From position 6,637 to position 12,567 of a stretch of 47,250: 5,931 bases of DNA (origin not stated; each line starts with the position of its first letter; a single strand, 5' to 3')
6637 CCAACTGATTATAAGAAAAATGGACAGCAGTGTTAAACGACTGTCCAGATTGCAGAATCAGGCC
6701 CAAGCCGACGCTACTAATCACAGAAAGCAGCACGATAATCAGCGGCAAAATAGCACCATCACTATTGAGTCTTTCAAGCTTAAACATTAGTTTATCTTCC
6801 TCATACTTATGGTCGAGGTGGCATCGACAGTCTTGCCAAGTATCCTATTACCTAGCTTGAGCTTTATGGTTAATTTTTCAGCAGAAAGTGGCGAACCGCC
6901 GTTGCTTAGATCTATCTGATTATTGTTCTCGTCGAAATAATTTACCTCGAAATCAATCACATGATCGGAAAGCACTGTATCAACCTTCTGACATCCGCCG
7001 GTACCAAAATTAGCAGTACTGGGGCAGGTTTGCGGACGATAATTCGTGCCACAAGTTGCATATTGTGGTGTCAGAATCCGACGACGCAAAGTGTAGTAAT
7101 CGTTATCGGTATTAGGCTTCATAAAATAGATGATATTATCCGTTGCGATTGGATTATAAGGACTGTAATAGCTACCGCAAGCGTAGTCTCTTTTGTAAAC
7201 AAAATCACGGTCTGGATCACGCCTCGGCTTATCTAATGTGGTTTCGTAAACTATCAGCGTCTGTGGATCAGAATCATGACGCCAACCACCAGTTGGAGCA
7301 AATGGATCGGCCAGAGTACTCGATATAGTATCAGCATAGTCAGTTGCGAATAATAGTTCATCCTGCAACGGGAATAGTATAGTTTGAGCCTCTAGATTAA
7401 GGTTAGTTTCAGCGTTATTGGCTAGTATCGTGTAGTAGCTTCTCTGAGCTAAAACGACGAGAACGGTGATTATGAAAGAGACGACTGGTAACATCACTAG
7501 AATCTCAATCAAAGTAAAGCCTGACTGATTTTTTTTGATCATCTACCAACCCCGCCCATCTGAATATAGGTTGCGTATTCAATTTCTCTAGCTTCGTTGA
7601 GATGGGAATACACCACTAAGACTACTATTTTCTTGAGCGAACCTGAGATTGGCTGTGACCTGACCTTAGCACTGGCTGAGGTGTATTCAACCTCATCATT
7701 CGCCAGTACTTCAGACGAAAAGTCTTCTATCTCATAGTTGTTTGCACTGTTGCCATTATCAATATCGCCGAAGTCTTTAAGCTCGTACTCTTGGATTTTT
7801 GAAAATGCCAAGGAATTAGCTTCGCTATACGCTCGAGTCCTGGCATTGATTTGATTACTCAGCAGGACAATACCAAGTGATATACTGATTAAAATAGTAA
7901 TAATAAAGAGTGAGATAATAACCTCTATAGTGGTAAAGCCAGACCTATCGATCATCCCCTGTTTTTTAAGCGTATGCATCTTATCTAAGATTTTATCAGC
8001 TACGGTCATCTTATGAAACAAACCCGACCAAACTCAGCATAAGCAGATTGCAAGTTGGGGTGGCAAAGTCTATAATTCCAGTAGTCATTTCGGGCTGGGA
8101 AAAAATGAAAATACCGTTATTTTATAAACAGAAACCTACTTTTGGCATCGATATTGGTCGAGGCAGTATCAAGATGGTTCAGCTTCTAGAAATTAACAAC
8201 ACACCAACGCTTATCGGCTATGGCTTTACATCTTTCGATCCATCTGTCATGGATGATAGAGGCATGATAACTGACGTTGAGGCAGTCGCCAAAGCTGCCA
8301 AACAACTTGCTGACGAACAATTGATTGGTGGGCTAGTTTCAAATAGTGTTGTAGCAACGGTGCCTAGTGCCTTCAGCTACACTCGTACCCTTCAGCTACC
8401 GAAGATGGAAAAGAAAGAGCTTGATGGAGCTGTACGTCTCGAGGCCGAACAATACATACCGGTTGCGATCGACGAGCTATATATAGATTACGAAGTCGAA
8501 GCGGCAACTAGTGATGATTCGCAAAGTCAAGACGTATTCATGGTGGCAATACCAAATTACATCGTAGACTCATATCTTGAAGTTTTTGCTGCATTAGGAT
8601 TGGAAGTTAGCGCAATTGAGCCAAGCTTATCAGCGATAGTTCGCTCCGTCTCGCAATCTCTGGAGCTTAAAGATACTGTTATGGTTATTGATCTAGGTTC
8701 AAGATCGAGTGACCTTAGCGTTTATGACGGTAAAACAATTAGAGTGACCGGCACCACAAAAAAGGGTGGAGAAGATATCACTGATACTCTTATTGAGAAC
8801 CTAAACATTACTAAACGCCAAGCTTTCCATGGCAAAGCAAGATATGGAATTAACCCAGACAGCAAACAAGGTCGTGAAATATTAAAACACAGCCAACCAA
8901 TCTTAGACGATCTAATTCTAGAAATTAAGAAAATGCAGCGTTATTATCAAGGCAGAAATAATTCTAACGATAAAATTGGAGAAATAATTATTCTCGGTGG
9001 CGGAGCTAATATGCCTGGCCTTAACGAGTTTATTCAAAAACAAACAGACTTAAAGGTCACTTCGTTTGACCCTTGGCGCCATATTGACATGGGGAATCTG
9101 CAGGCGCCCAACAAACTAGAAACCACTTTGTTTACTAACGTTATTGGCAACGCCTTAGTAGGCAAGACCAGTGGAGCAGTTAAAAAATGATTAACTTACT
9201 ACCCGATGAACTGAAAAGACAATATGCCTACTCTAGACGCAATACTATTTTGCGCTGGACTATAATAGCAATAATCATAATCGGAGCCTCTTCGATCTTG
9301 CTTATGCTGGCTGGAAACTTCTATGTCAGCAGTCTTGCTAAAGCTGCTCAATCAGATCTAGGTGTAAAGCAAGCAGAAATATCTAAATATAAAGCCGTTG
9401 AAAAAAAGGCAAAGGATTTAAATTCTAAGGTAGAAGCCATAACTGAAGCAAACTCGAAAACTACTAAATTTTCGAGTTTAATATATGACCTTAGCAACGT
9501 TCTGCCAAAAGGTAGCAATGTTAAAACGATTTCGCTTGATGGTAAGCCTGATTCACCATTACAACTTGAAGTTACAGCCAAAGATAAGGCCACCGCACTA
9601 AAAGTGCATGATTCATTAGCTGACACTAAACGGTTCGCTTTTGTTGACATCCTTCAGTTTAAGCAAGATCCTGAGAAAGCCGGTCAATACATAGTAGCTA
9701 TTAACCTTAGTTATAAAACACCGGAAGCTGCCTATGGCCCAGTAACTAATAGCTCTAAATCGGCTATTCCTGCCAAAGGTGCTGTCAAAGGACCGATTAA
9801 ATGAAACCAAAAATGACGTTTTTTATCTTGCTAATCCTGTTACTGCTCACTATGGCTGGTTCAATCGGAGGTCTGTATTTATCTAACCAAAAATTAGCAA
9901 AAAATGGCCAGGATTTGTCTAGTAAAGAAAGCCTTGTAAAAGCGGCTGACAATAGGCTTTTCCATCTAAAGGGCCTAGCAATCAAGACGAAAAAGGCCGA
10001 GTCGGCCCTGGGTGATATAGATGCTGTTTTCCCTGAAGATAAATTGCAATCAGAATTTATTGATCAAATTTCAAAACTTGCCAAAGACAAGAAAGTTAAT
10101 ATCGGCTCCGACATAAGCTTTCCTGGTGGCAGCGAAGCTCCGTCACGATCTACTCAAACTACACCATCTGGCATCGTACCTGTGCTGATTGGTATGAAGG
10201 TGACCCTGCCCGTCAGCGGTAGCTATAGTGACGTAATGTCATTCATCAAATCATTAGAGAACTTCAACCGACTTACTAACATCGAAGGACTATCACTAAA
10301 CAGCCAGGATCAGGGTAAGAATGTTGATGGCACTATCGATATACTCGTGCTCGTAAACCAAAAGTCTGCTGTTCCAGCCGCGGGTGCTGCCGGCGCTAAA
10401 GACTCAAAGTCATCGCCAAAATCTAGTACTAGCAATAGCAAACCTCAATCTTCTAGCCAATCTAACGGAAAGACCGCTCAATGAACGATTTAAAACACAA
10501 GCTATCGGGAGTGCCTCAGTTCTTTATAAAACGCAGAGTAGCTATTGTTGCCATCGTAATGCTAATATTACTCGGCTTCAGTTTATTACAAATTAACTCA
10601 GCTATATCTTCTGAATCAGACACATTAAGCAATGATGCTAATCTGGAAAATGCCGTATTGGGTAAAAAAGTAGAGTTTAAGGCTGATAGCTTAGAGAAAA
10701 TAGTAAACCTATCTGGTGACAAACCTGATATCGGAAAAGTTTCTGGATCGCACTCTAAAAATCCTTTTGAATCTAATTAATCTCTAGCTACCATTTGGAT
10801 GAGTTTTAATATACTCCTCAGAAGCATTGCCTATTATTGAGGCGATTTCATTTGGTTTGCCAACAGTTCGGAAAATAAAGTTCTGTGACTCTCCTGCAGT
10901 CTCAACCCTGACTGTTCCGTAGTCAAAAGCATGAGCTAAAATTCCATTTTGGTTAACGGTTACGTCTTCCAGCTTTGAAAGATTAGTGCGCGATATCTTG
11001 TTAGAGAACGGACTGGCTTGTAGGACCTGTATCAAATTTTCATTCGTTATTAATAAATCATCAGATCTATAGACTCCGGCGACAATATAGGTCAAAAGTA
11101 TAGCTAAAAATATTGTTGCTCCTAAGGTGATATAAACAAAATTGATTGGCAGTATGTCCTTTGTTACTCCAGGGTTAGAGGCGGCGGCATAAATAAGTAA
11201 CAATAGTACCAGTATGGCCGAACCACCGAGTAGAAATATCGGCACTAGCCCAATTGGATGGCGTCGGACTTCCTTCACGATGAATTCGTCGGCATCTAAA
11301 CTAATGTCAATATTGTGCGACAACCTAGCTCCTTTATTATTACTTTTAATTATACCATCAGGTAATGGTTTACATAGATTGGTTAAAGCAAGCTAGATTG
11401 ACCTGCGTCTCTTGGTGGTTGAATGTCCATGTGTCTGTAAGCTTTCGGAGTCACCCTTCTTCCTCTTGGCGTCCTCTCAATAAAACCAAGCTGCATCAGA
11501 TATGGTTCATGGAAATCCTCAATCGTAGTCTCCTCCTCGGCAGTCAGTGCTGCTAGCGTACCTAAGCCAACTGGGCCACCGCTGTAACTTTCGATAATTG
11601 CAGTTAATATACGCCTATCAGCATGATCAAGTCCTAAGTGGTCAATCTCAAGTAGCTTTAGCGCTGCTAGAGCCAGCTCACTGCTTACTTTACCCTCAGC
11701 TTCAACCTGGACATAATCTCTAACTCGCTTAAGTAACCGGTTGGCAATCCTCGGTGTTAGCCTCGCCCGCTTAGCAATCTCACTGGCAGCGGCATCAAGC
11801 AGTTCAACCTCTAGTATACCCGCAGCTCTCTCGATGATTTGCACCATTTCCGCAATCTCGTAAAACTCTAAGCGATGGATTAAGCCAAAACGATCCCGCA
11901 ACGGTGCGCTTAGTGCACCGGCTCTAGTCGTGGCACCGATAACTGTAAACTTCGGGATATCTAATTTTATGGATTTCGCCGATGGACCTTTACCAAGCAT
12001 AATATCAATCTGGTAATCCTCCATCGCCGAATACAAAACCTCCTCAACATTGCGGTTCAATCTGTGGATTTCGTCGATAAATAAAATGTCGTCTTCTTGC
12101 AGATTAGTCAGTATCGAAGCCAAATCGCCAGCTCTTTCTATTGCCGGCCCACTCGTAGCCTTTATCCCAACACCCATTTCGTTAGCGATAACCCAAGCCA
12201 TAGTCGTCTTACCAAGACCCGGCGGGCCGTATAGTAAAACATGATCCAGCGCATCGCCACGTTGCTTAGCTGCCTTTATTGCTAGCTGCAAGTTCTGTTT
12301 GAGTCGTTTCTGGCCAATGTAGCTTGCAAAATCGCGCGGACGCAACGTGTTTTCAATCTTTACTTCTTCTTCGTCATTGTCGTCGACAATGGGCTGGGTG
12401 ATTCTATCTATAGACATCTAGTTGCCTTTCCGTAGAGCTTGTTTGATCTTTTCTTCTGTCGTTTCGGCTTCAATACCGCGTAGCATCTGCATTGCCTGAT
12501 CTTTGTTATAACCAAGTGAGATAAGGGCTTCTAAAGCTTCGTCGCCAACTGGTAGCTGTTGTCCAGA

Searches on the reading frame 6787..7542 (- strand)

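Call 31: search_protein_families(library=pfam, proteins=[window:6787-7542:-], max_evalue=0.01)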
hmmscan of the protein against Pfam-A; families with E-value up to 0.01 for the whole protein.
window:6787-7542:- (251 aa): 1 family
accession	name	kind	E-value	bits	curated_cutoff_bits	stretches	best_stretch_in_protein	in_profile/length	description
PF07963.17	N_methyl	-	0.0032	17.4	21.2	0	3-16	1-14/27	Prokaryotic N-terminal methylation motif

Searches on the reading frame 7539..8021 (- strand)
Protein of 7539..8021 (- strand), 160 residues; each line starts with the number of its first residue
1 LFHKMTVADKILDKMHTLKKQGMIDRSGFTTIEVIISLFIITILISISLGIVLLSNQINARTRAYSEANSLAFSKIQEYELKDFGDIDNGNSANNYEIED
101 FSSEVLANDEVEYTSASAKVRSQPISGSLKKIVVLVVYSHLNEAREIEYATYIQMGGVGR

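Call 31: search_protein_families(library=pfam, proteins=[window:7539-8021:-], max_evalue=0.01)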
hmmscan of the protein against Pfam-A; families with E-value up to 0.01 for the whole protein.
window:7539-8021:- (160 aa): 1 family
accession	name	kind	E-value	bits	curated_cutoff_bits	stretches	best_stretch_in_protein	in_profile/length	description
PF07963.17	N_methyl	-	0.0016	18.4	21.2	1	26-48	4-26/27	Prokaryotic N-terminal methylation motif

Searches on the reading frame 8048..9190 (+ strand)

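Call 31: search_protein_families(library=pfam, proteins=[window:8048-9190:+], max_evalue=0.01)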
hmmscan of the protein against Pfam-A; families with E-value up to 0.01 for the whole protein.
window:8048-9190:+ (380 aa): 4 families
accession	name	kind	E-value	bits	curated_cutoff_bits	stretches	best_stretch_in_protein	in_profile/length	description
PF11104.14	PilM_2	-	5.5e-36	124.6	27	1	33-359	1-324/340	Type IV pilus assembly protein PilM;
PF14450.12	FtsA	-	1.3e-08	35.7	31.8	1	212-343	1-113/127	Cell division protein FtsA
PF06723.19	MreB_Mbl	-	0.00021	20.7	27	0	313-339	277-303/327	MreB/Mbl protein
PF05134.19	T2SSL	-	0.0013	18.7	25.5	1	86-202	34-143/231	Type II secretion system (T2SS), protein L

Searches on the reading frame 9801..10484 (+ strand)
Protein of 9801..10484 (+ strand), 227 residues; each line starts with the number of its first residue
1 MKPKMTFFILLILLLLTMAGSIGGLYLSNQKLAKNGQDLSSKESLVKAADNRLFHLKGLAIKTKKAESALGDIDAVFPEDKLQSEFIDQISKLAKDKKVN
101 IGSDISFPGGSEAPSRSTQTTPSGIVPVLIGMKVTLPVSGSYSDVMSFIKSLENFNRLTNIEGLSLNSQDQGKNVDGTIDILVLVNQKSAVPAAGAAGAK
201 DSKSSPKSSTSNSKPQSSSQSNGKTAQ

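Call 31: search_protein_families(library=pfam, proteins=[window:9801-10484:+], max_evalue=0.01)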
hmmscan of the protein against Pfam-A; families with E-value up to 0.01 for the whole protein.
window:9801-10484:+ (227 aa): 2 families
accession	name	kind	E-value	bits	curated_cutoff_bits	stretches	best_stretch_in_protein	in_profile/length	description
PF04350.18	PilO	-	1.3e-05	25.9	22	1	45-173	14-128/145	Pilus assembly protein, PilO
PF10741.14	T2SSM_b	-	0.0084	16.4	21.7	0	119-178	38-97/111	Type II secretion system (T2SS), protein M subtype b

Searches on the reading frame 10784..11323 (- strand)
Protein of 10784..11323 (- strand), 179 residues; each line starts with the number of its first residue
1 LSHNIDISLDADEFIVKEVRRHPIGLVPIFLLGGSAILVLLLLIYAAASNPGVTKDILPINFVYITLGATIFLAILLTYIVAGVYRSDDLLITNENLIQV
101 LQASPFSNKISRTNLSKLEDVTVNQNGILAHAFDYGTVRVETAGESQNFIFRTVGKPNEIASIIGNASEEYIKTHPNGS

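Call 31: search_protein_families(library=pfam, proteins=[window:10784-11323:-], max_evalue=0.01)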
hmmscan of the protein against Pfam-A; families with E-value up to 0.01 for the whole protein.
window:10784-11323:- (179 aa): 1 family
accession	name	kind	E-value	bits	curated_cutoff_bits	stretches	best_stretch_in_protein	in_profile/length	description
PF03703.20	bPH_2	-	6.7e-05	23.5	22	1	105-163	19-77/78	Bacterial PH domain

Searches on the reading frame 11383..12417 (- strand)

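Call 31: search_protein_families(library=pfam, proteins=[window:11383-12417:-], max_evalue=0.01)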
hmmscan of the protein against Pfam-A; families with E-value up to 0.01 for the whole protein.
window:11383-12417:- (344 aa): 21 families
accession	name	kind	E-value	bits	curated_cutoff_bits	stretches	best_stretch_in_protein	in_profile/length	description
PF05496.18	RuvB_N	-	1.3e-80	269.2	27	1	25-183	1-159/159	Holliday junction DNA helicase RuvB P-loop domain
PF17864.7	AAA_lid_4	-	2.9e-27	94.7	27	1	186-259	1-74/74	RuvB AAA lid domain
PF05491.19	RuvB_C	-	5.7e-24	84.3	24.7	1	261-330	2-71/72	RuvB C-terminal winged helix domain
PF00004.35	AAA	-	8.7e-22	78.4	21.2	1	60-180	1-126/131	ATPase family associated with various cellular activities (AAA)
PF07728.20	AAA_5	-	5.5e-11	43.1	22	1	59-177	1-139/139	AAA domain (dynein-related subfamily)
PF01078.27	Mg_chelatase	-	3.6e-07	30.2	20.3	0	29-77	1-42/207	Magnesium chelatase, subunit ChlI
PF13191.12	AAA_16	-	2.4e-05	25.3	32.6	1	41-81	10-48/167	AAA ATPase domain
PF06068.19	TIP49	-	0.00022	21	23.8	1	32-86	25-79/347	TIP49 P-loop domain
PF07726.17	AAA_3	-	0.00027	21.2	27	0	59-85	1-27/131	ATPase family associated with various cellular activities (AAA)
PF00158.32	Sigma54_activat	-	0.00039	20.6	20.2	0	108-165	93-143/168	Sigma-54 interaction domain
PF13173.12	AAA_14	-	0.00057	20.3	27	1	60-141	5-95/129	AAA domain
PF20720.3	nSTAND3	-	0.00072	19.7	27.2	1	47-83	7-43/155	Novel STAND NTPase 3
PF05673.19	DUF815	-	0.0015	18.2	23.8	0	27-117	24-116/249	Protein of unknown function (DUF815)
PF00493.29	MCM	-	0.0018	17.8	23.3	0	59-139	59-152/224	MCM P-loop domain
PF00910.28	RNA_helicase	-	0.0021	18.9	21.5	1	60-123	1-64/105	RNA helicase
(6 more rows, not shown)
